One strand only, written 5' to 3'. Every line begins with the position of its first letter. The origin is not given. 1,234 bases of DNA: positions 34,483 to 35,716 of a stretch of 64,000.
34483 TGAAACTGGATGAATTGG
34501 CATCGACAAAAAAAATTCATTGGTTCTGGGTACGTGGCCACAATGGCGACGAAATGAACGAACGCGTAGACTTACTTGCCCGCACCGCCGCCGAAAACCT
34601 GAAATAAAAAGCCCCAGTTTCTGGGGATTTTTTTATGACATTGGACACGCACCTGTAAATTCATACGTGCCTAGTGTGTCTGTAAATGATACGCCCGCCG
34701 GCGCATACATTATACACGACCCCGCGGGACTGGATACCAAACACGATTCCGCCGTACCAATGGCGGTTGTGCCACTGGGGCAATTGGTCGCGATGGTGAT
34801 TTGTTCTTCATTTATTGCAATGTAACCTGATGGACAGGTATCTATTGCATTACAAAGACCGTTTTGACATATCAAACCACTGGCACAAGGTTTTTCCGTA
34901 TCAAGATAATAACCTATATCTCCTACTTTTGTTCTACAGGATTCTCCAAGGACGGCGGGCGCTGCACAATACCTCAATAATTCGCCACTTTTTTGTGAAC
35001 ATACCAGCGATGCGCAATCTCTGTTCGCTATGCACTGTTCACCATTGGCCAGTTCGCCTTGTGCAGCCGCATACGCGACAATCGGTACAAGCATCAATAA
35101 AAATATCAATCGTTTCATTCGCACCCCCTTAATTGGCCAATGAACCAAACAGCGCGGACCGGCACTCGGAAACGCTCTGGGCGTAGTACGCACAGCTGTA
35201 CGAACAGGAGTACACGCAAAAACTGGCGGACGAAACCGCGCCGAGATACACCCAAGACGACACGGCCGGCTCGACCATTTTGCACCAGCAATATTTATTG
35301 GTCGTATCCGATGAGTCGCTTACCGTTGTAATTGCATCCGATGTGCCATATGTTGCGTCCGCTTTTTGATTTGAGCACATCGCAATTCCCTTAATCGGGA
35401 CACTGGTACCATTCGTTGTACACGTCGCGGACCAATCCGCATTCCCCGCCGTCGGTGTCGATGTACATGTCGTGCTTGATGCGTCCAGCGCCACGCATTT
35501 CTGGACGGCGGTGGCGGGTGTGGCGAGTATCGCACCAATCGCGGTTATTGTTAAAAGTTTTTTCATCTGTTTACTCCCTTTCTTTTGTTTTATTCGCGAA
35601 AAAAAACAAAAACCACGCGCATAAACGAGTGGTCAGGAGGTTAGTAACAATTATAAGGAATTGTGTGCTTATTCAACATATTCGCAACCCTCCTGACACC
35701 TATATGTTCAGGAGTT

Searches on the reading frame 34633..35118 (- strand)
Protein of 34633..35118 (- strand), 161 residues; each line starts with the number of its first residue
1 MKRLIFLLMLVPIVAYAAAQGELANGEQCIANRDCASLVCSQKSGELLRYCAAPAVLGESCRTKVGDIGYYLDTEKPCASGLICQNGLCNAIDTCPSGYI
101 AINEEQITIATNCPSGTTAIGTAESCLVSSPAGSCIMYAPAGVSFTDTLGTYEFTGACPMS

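Call 48: search_protein_families(library=pfam, proteins=[window:34633-35118:-], max_evalue=0.1)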
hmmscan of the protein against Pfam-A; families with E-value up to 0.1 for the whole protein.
window:34633-35118:- (161 aa): 1 family
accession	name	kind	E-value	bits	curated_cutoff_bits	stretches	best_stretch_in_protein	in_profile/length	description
PF06902.16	Fer4_19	-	0.057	13.9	24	0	84-116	21-57/64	Divergent 4Fe-4S mono-cluster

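Call 49: search_protein_families(library=ncbifam, proteins=[window:34633-35118:-], max_evalue=0.1)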
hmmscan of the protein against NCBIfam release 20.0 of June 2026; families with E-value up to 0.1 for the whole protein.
window:34633-35118:- (161 aa): 0 families

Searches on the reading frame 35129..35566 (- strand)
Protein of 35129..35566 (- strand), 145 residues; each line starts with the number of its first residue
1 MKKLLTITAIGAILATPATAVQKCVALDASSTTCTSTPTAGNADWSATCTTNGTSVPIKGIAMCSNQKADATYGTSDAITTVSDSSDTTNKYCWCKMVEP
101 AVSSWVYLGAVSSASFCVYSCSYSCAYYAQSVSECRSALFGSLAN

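Call 48: search_protein_families(library=pfam, proteins=[window:35129-35566:-], max_evalue=0.1)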
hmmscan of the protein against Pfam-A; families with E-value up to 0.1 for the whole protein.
window:35129-35566:- (145 aa): 0 families

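Call 49: search_protein_families(library=ncbifam, proteins=[window:35129-35566:-], max_evalue=0.1)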
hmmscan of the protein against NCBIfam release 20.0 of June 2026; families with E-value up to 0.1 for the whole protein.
window:35129-35566:- (145 aa): 1 family
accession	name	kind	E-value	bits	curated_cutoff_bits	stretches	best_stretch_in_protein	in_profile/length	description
TIGR02052.1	MerP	equivalog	0.029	14.9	92.55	1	1-40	1-40/92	mercury resistance system periplasmic binding protein MerP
